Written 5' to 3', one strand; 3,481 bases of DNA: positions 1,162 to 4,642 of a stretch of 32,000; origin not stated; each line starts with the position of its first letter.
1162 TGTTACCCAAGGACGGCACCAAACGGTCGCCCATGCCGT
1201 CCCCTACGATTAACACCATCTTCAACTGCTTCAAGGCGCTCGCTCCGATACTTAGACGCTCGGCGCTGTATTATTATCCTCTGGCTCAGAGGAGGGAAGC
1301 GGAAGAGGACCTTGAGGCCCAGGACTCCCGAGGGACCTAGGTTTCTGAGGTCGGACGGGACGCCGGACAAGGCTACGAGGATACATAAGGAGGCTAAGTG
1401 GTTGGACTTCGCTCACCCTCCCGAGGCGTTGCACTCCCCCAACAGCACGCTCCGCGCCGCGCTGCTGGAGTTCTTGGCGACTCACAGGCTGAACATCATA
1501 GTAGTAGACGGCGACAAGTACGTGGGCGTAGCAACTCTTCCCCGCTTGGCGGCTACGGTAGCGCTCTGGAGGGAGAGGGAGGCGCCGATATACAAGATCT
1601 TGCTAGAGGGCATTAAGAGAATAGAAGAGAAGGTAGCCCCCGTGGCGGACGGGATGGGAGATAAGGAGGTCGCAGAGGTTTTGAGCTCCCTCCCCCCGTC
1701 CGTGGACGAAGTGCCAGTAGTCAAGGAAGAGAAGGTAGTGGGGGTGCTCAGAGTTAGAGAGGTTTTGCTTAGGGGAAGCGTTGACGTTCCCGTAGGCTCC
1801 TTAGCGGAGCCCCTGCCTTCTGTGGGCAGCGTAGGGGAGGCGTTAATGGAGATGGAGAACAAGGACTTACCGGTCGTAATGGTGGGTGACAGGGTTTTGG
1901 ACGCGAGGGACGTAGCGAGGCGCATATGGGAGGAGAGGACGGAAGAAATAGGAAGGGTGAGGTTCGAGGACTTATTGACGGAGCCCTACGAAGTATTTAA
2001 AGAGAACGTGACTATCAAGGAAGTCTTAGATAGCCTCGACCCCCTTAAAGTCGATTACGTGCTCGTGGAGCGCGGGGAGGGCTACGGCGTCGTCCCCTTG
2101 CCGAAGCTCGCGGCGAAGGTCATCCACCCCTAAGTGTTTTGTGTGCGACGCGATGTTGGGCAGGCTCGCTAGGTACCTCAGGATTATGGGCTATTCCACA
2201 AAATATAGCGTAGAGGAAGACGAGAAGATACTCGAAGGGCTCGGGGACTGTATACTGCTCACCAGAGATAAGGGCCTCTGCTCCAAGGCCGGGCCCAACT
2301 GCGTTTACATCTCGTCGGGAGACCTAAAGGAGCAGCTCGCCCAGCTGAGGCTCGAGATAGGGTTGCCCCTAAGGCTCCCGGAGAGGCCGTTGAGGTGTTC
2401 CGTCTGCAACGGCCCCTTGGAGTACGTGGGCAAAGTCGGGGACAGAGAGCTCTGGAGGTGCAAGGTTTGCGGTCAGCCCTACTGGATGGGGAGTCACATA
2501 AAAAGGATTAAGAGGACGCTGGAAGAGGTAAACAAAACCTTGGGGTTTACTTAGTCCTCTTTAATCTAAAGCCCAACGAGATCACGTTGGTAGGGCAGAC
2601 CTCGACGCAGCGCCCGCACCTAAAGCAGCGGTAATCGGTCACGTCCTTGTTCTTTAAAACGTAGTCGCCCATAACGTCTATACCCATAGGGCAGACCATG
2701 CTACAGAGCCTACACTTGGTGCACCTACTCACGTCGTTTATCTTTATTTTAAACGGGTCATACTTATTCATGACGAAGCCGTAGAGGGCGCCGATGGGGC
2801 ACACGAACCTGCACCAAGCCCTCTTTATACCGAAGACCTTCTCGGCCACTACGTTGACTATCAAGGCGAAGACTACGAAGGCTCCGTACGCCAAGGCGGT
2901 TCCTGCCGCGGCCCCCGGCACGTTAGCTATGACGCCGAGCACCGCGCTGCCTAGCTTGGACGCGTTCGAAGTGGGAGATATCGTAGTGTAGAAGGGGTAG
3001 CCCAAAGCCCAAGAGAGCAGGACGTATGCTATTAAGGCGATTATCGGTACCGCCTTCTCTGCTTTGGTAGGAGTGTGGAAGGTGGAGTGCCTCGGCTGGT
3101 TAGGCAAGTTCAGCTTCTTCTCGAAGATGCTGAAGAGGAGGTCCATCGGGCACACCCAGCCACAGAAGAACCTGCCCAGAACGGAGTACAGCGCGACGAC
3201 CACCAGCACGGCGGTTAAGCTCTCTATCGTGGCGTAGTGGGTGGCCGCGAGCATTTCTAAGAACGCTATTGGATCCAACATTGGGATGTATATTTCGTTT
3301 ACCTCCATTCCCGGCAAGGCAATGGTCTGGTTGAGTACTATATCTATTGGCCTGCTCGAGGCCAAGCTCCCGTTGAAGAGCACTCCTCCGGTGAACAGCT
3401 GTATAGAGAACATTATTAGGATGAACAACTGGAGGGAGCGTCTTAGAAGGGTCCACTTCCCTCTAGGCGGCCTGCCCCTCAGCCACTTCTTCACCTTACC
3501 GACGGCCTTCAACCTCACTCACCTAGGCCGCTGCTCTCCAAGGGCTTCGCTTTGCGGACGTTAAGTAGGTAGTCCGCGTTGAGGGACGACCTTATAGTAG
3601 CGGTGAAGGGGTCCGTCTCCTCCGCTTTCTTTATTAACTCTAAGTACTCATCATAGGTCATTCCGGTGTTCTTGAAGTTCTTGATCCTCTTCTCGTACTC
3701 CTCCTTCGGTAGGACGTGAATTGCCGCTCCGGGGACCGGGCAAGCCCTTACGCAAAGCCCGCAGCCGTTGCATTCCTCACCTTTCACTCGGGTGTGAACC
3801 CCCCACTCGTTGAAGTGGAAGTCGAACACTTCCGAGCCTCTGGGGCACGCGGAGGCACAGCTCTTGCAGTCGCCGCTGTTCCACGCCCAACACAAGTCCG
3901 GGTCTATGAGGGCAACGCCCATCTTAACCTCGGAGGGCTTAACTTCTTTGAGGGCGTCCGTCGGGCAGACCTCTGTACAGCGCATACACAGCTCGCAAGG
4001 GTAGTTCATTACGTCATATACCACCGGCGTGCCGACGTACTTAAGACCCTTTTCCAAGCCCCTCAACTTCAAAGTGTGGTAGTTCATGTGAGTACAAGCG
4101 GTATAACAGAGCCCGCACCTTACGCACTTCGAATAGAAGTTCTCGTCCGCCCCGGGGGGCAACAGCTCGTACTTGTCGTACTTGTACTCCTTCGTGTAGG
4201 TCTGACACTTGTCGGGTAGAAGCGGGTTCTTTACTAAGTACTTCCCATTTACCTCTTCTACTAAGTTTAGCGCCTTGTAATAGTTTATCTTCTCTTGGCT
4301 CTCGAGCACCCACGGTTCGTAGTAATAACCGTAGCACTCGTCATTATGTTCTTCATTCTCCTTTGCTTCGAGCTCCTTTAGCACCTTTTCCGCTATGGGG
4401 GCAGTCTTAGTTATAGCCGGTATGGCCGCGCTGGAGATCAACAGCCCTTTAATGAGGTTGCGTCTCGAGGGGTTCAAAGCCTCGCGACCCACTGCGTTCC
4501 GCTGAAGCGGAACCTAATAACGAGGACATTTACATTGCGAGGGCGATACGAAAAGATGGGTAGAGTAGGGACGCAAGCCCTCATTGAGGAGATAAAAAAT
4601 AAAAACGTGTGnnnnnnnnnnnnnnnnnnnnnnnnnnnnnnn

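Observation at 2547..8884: Complete bacterial-type periplasmic nitrate reductase module (napD-like, napA, napG, napH) in an archaeal chromosome, with no cytochrome c partner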

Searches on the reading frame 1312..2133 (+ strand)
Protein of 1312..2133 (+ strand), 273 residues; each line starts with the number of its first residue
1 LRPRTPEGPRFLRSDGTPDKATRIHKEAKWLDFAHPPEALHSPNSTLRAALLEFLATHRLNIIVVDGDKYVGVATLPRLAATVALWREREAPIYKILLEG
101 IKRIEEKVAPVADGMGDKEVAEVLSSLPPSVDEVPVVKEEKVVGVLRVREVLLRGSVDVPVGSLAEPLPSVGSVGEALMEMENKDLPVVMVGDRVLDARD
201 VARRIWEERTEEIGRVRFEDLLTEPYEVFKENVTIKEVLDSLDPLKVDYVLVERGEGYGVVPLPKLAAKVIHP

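Call 69: search_protein_families(library=pfam, proteins=[window:1312-2133:+], max_evalue=0.001)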
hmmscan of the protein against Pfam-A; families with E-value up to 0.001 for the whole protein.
window:1312-2133:+ (273 aa): 1 family
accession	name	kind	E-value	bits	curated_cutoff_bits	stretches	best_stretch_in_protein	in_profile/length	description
PF00571.33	CBS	-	3.5e-07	30.9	24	0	42-76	13-48/57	CBS domain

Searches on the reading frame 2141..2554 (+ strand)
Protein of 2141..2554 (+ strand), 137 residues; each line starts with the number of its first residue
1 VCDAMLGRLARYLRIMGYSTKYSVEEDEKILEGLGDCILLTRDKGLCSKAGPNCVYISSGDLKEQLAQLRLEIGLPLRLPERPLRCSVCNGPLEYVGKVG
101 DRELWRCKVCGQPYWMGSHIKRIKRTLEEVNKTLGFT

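Call 69: search_protein_families(library=pfam, proteins=[window:2141-2554:+], max_evalue=0.001)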
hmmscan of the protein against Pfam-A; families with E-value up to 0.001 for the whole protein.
window:2141-2554:+ (137 aa): 1 family
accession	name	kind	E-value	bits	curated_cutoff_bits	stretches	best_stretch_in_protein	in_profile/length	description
PF01927.22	Mut7-C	-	3.1e-28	99.1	23.3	1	1-126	4-145/146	Mut7-C RNAse domain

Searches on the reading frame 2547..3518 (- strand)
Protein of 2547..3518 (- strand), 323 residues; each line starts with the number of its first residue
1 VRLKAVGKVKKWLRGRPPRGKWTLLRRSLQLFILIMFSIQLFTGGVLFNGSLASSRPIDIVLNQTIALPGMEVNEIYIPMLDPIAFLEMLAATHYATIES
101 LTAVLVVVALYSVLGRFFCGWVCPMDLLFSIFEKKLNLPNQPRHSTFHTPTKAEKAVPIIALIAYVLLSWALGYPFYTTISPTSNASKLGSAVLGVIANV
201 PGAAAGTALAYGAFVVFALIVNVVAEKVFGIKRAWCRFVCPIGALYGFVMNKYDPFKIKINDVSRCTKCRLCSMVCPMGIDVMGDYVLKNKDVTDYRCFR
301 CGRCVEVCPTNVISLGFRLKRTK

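Call 3: search_protein_families(library=pfam, proteins=[window:2547-3518:-], max_evalue=0.01)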
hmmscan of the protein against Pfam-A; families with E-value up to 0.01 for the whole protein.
window:2547-3518:- (323 aa): 15 families
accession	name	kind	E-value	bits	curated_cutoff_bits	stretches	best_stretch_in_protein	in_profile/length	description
PF00037.32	Fer4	-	9.9e-12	44.6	21.1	2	297-314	7-24/24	4Fe-4S binding domain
PF12838.12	Fer4_7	-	8.2e-11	42.6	27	2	297-316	1-20/52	4Fe-4S dicluster domain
PF12801.12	Fer4_5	-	1.1e-10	41.7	22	2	100-137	5-46/48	4Fe-4S binding domain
PF13237.11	Fer4_10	-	5.4e-09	36.3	25.5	1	260-309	3-53/53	4Fe-4S dicluster domain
PF13187.11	Fer4_9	-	8.6e-09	35.7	27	1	265-313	1-52/52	4Fe-4S dicluster domain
PF13484.11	Fer4_16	-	7.3e-07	30.3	30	1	297-317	1-22/66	4Fe-4S double cluster binding domain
PF13183.11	Fer4_8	-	7.5e-07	30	27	2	296-312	52-68/68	4Fe-4S dicluster domain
PF25160.1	LdpA_Fe-S-bd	-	2.4e-06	27.6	27.6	1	270-314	7-44/49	LdpA Fe-S cluster-binding domain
PF13534.11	Fer4_17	-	6.7e-06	27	22.2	0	261-281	41-61/61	4Fe-4S dicluster domain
PF14697.11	Fer4_21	-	1.3e-05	25.7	35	1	263-314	5-58/59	4Fe-4S dicluster domain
PF12837.12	Fer4_6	-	1.3e-05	25.4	25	2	262-279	5-22/24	4Fe-4S binding domain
PF12797.12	Fer4_2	-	2.3e-05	24.5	24.5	2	297-310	9-22/22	4Fe-4S binding domain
PF12800.12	Fer4_4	-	5.1e-05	23.7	24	1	296-310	2-16/17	4Fe-4S binding domain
PF12798.12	Fer4_3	-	0.00012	23.1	27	0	298-311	1-14/15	4Fe-4S binding domain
PF13746.11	Fer4_18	-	0.0004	21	27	0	261-283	56-78/114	4Fe-4S dicluster domain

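Call 4: search_protein_families(library=ncbifam, proteins=[window:2547-3518:-], max_evalue=0.01)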
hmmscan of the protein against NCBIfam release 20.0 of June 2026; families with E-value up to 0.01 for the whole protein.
window:2547-3518:- (323 aa): 50 families (the best 25 are shown)
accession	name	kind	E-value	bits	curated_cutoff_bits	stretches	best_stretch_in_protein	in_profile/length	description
NF007013.0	PRK09477.1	equivalog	7.2e-41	140.1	234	1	19-321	21-282/286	quinol dehydrogenase ferredoxin subunit NapH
TIGR02163.1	napH_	subfamily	4.9e-38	131.1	213.05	1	22-314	1-252/255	NapH/MauN family ferredoxin-type protein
NF043039.1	HgcAB_like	equivalog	1.1e-09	38.4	285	1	151-313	179-349/350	HgcAB-like fusion protein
NF042909.1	FMH_DH_FwdF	exception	9.3e-09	34.8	375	1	227-315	224-313/336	tungsten-dependent formylmethanofuran dehydrogenase subunit FwdF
TIGR02700.1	flavo_MJ0208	hypoth_equivalog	1.4e-08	34.3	251.35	1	215-318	106-199/234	dihydromethanopterin reductase (acceptor)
NF038196.1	ferrodoxin_EFR1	subfamily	8.8e-08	32.5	75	1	252-317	172-233/242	EFR1 family ferrodoxin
TIGR02745.1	ccoG_rdxA_fixG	equivalog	9.9e-08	31.3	316.7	1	102-185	60-147/435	cytochrome c oxidase accessory protein CcoG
NF045874.1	Vhu_polyferre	exception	1e-07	31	600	1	235-316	37-107/381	F420-non-reducing hydrogenase associated-polyferredoxin VhuB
TIGR01971.1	NuoI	subfamily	2.9e-07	30.1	113.05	1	263-318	41-103/121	NADH-quinone oxidoreductase, chain I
TIGR00402.1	napF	equivalog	1.2e-06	28.5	102.2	1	263-314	34-85/149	ferredoxin-type protein NapF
NF040770.1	hetero_SS_HdrA2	exception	1.8e-06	26.4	1100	1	253-316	567-626/777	CoB-CoM heterodisulfide reductase HdrA2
NF006076.0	PRK08222.1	equivalog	1.9e-06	27.8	270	1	262-316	36-93/181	hydrogenase 4 subunit H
NF006221.0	PRK08348.1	subfamily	3.9e-06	26.6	124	1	261-315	41-94/136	NADH-plastoquinone oxidoreductase subunit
NF007382.0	PRK09898.1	equivalog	4.3e-06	26.4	213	1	224-313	119-198/208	ferredoxin-like protein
TIGR02179.1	PorD_KorD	subfamily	6.5e-06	26.2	60.05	1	261-314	22-73/78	2-oxoacid:acceptor oxidoreductase, delta subunit, pyruvate/2-ketoisovalerate family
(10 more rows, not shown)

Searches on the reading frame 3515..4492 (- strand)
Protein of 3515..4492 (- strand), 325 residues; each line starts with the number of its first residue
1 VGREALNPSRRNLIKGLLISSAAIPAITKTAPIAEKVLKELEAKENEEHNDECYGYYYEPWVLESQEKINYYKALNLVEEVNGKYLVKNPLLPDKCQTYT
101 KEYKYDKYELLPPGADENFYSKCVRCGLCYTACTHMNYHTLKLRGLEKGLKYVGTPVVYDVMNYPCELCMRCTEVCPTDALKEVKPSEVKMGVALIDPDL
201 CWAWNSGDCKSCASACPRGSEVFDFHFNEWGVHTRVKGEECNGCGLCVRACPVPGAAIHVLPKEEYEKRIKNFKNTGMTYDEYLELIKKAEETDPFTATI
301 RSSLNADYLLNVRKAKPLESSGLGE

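Call 3: search_protein_families(library=pfam, proteins=[window:3515-4492:-], max_evalue=0.01)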
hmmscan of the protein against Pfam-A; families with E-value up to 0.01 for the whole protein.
window:3515-4492:- (325 aa): 13 families
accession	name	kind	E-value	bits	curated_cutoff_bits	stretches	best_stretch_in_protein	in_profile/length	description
PF12838.12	Fer4_7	-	4.8e-16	59.4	27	3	208-253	4-50/52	4Fe-4S dicluster domain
PF00037.32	Fer4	-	1.7e-14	53.3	21.1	3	166-182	8-24/24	4Fe-4S binding domain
PF14697.11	Fer4_21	-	2.3e-13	50.5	35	2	208-255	10-55/59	4Fe-4S dicluster domain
PF12837.12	Fer4_6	-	8.5e-13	48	25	3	241-256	9-23/24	4Fe-4S binding domain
PF13183.11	Fer4_8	-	1.2e-11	45.4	27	2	121-179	3-67/68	4Fe-4S dicluster domain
PF13237.11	Fer4_10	-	6.5e-11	42.4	25.5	2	196-252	4-53/53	4Fe-4S dicluster domain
PF13484.11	Fer4_16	-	9.9e-11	42.7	30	1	166-184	2-20/66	4Fe-4S double cluster binding domain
PF13187.11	Fer4_9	-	5.3e-10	39.6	27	2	166-219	2-50/52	4Fe-4S dicluster domain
PF12800.12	Fer4_4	-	1.9e-08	34.4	24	1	239-253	2-16/17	4Fe-4S binding domain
PF12797.12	Fer4_2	-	2.2e-08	34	24.5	1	239-253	8-22/22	4Fe-4S binding domain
PF12798.12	Fer4_3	-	8.2e-06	26.7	27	0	241-255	1-14/15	4Fe-4S binding domain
PF13534.11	Fer4_17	-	9.5e-05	23.3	22.2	0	240-253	1-14/61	4Fe-4S dicluster domain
PF25160.1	LdpA_Fe-S-bd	-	0.0014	18.8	27.6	0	161-184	23-46/49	LdpA Fe-S cluster-binding domain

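Call 4: search_protein_families(library=ncbifam, proteins=[window:3515-4492:-], max_evalue=0.01)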
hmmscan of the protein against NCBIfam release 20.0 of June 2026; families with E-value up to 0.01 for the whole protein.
window:3515-4492:- (325 aa): 55 families (the best 25 are shown)
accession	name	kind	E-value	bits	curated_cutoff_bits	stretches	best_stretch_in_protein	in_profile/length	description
NF007012.0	PRK09476.1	equivalog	4.6e-29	101.3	269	1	98-282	34-227/254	ferredoxin-type protein NapG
TIGR00397.1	mauM_napG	subfamily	1.9e-18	66.8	178.85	1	110-264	40-200/213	MauM/NapG family ferredoxin-type protein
TIGR00402.1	napF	equivalog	3.3e-14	53.1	102.2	1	114-254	28-146/149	ferredoxin-type protein NapF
NF040763.1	FeFe_hydrog_A6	exception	1.8e-10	39.8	765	1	121-187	145-211/571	NADH-dependent [FeFe] hydrogenase, group A6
TIGR01971.1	NuoI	subfamily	1.9e-10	40.4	113.05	2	121-187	42-104/121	NADH-quinone oxidoreductase, chain I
NF006183.0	PRK08318.1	equivalog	2.3e-10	39.8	335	2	121-188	342-401/422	NAD-dependent dihydropyrimidine dehydrogenase subunit PreA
TIGR02512.1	FeFe_hydrog_A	subfamily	6.6e-09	35.1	405.95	1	120-185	6-71/375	[FeFe] hydrogenase, group A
NF009053.0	PRK12387.1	subfamily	2.2e-07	30.8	204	1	114-183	31-92/180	formate hydrogenlyase complex iron-sulfur subunit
NF009945.0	PRK13409.1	equivalog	2.3e-07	29.9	469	1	191-277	2-87/592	ribosome biogenesis/translation initiation ATPase RLI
NF042909.1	FMH_DH_FwdF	exception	2.4e-07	30.2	375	1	121-256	178-311/336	tungsten-dependent formylmethanofuran dehydrogenase subunit FwdF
TIGR01944.1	rnfB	subfamily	2e-06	27.5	68.7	1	190-270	104-174/190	RnfABCDGE type electron transport complex subunit B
NF040762.1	Hydr_FeFe_Clost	exception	2.8e-06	26.3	900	1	121-185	144-208/572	ferredoxin hydrogenase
NF040864.1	HgcB_ferredoxin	equivalog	4.3e-06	26.5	99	1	208-260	18-63/93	mercury methylation ferredoxin HgcB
NF058577.1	FdxA_fam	equivalog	5.6e-06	26.4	65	0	163-219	6-51/52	4Fe-4S ferredoxin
NF004536.0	PRK05888.1-1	equivalog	1.4e-05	24.5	212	1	209-282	63-134/180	NADH-quinone oxidoreductase subunit NuoI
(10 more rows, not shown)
